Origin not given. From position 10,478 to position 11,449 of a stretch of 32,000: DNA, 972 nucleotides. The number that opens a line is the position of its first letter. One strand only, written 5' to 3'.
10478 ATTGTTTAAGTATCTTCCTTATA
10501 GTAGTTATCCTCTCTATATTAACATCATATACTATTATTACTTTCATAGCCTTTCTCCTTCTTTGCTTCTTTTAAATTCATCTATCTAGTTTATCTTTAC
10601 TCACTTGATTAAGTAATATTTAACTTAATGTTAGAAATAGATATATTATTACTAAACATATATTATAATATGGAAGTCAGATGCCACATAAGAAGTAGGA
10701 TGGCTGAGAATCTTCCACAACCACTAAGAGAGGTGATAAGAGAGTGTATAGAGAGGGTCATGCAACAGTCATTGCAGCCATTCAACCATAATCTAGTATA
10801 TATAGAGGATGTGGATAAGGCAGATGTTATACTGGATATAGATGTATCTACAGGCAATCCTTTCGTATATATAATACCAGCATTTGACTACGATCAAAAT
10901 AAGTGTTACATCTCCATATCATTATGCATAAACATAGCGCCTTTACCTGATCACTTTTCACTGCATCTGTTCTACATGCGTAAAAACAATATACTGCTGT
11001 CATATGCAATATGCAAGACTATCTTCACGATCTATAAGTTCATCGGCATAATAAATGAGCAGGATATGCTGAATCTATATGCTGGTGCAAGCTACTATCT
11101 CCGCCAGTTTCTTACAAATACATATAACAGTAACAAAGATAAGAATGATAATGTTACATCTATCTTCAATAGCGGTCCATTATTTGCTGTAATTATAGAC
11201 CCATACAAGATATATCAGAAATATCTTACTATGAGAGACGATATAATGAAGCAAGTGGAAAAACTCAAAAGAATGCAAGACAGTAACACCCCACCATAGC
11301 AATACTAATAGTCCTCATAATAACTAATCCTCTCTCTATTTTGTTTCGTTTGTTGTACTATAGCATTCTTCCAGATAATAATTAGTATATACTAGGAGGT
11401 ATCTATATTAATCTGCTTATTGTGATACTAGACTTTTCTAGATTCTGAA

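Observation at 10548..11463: Uncharacterised opposite-strand ORF splits the cas1-cas2 adaptation pair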

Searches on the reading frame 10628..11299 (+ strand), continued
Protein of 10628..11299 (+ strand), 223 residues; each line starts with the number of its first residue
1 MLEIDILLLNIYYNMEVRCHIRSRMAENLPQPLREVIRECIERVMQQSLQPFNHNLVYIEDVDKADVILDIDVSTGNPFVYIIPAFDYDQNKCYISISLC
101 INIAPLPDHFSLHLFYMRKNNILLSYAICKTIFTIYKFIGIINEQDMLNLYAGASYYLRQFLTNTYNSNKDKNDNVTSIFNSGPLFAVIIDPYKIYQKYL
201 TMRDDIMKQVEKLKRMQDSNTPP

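Call 52: list_cluster_members(proteins=[window:10628-11296:+, window:10670-11296:+, window:10700-11296:+, P0001, P0002, P0003])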
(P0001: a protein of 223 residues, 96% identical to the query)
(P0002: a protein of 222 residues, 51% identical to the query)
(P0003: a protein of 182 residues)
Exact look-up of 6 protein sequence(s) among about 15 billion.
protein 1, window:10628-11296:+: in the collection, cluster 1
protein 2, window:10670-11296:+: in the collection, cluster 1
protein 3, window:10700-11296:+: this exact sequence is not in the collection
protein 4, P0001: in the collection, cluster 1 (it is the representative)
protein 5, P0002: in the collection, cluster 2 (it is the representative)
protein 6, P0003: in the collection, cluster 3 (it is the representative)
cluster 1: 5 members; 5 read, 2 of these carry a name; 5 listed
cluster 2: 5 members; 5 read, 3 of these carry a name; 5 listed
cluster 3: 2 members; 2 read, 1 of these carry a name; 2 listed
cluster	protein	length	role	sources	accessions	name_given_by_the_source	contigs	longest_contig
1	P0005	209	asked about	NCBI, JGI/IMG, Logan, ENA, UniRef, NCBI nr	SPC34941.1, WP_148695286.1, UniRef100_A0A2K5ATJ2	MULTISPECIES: hypothetical protein [Candidatus Nitrosocaldus] | Uncharacterized protein n=1 Tax=Candidatus Nitrosocaldus cavascurensis TaxID=2058097 ...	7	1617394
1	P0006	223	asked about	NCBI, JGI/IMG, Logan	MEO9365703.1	MAG: hypothetical protein ABI341_06385 [Nitrososphaera sp.] | hypothetical protein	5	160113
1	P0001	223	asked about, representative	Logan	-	-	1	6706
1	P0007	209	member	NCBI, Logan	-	-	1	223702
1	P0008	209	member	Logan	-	-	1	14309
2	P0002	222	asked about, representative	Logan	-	-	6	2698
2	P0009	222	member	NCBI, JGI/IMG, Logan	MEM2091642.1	MAG: hypothetical protein QXM28_08140 [Candidatus Nitrosocaldus sp.]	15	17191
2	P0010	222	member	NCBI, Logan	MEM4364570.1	MAG: hypothetical protein QXJ44_01505 [Candidatus Nitrosocaldus sp.]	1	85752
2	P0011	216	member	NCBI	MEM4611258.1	MAG: hypothetical protein QXS95_00750 [Candidatus Nitrosocaldus sp.]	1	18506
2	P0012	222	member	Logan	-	-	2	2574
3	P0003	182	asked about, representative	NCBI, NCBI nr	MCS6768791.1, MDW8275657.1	MAG: hypothetical protein RMJ59_04665 [Candidatus Nitrosocaldus sp.] | hypothetical protein [Candidatus Nitrosocaldus sp.]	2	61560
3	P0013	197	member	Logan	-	-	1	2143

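Call 55: find_encoding_contigs(protein=P0013, flank=5000, max_places=3)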
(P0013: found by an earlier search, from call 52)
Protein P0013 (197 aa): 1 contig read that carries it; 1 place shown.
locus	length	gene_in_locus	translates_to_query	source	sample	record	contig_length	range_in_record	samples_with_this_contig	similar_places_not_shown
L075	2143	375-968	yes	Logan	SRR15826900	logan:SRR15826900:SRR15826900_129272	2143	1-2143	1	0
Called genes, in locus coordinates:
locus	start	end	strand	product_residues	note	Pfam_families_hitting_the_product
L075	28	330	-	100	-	PF09827:CRISPR_Cas2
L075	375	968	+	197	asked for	-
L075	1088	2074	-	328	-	PF01867:Cas_Cas1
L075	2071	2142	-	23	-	?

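Call 56: find_encoding_contigs(protein=P0010, flank=10000, max_places=3)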
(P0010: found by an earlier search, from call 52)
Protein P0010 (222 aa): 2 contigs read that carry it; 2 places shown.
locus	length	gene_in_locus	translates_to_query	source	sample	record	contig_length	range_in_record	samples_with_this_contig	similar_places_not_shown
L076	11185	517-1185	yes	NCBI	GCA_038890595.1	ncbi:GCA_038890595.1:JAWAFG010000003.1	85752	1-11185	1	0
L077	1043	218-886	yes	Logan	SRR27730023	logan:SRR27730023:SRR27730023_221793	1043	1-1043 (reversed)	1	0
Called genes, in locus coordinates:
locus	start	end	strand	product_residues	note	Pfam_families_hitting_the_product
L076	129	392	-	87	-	PF09827:CRISPR_Cas2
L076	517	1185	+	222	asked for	-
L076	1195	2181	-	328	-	PF01867:Cas_Cas1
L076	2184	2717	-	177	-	PF01930:Cas_Cas4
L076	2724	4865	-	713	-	PF18019:Cas3_HD (weak), PF04851:ResIII, PF00270:DEAD, PF00271:Helicase_C, PF22590:Cas3-like_C_2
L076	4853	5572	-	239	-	PF09704:Cas_Cas5d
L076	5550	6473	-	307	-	PF01905:DevR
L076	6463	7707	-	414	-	-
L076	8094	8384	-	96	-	PF13271:DUF4062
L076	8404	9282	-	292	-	PF01881:Cas_Cas6_C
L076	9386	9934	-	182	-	PF00578:AhpC-TSA, PF08534:Redoxin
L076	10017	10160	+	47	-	-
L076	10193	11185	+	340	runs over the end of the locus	PF08240:ADH_N, PF00107:ADH_zinc_N, PF13602:ADH_zinc_N_2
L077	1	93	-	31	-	?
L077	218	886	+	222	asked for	-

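Call 81: find_related_loci(query=A3, collection=viral_contigs, flank=5000)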
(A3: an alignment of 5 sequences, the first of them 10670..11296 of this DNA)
Query A3 (209 aa) in viral_contigs; peptide patterns used: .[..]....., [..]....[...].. (x = any residue, [..] = any of these).
345 stretches matched a pattern; 1 encode a relative of the query (tblastn E <= 1e-3); 1 distinct loci.
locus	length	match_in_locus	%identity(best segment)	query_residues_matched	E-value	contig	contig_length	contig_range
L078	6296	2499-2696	32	134-199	2e-7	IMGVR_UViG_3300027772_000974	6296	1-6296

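Call 82: search_dna_similar(query=window:10670-11296:+, collection=phages, mode=protein, max_evalue=0.1)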
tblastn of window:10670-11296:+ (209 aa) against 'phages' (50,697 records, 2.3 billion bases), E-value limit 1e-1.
No match.

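Call 83: search_dna_similar(query=window:10670-11296:+, collection=plasmids, mode=protein, max_evalue=0.1)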
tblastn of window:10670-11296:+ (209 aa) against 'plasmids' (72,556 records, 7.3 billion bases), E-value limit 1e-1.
No match.

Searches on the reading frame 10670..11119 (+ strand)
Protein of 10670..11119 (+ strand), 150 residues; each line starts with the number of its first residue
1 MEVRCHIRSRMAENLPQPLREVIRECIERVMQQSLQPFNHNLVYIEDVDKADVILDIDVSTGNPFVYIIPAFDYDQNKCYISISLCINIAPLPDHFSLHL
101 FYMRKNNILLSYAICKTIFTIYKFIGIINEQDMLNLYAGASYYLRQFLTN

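Call 72: predict_structure(alignment_id=A5)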
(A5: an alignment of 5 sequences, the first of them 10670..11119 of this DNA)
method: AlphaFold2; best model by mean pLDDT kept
length: 150 residues; sequences in the alignment: 5
mean_pLDDT: 90.8   pTM: 0.85
mean pLDDT of the five models: 90.8, 90.0, 89.9, 89.6, 87.7
residues with pLDDT >= 90: 100; 70-90: 49; 50-70: 1; < 50: 0
segments of 3 or more residues with pLDDT < 50: none
pLDDT, mean of each block of 10 residues (from residue 1): 93 88 90 91 93 96 91 95 91 81 85 95 96 96 81
secondary structure, 60 per line:
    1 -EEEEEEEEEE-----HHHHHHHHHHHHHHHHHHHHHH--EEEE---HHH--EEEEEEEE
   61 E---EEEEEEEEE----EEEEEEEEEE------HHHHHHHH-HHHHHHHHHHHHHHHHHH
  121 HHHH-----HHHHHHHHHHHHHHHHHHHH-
elements in order: E2-11 H17-38 E41-44 E53-61 E65-73 E78-87 H94-101 H103-124 H130-149

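Call 74: fold_search(model_id=the predicted structure, library=pdb)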
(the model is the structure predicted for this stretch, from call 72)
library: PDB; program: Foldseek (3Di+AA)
matches with E <= 10: 1051; with E <= 0.001: 0
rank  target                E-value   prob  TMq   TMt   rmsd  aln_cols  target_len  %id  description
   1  2ow2_A                8.5e-03  0.91  0.34  0.33   7.2       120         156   13  MMP-9 active site mutant with difluoro butanoic acid inhibitor (released 2007-06-19)
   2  4h2e_A                1.1e-02  0.93  0.32  0.30   5.0        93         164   15  Crystal structure of an MMP twin inhibitor complexing two MMP-9 catalytic domains (released 2013-04-24)
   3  1gkc_A                1.3e-02  0.82  0.33  0.32   7.3       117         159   13  MMP9-inhibitor complex (released 2002-05-16)
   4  8iu6_A                1.7e-02  0.95  0.45  0.39   8.5       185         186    9  Crystal structure of peptidyl-tRNA hydrolase mutant from Enterococcus faecium (released 2024-04-03)
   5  1gkc_B                1.8e-02  0.84  0.34  0.33   7.2       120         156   13  MMP9-inhibitor complex (released 2002-05-16)
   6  1gkd_A                2.3e-02  0.80  0.35  0.33   7.2       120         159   13  MMP9 active site mutant-inhibitor complex (released 2002-05-16)
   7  5th6_D                2.7e-02  0.63  0.32  0.25   6.9       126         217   14  Structure determination of a potent, selective antibody inhibitor of human MMP9 (apo MMP9) (released 2017-03-01)
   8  4xct                  3.2e-02  0.77  0.30  0.29   5.7        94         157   15  Crystal structure of a hydroxamate based inhibitor ARP101 (EN73) in complex with the MMP-9 catalytic domain. (released 2015-04-22)
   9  1ztq_C                3.4e-02  0.80  0.32  0.32   5.1        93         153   12  Crystal structure of the catalytic domain of MMP-13 complexed with WAY-033 (released 2006-05-30)
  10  1gkd_B                3.4e-02  0.72  0.35  0.34   7.2       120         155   13  MMP9 active site mutant-inhibitor complex (released 2002-05-16)
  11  2i9i                  3.4e-02  0.54  0.37  0.28  12.6       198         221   10  Crystal Structure of Helicobacter pylori protein HP0492 (released 2006-09-26)
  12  3lud_B                3.4e-02  0.51  0.30  0.33   9.4       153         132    8  Crystal structure of MID domain from hAGO2 in complex with AMP (released 2010-05-26)
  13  1hy7_B                3.6e-02  0.80  0.30  0.28   5.1        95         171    9  A CARBOXYLIC ACID BASED INHIBITOR IN COMPLEX WITH MMP3 (released 2002-01-18)
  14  2xs4_A                3.9e-02  0.84  0.37  0.34   8.4       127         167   10  Structure of karilysin catalytic MMP domain in complex with magnesium (released 2010-11-03)
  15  6esm                  3.9e-02  0.80  0.32  0.31   5.0        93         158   15  Crystal structure of MMP9 in complex with inhibitor BE4. (released 2018-05-16)
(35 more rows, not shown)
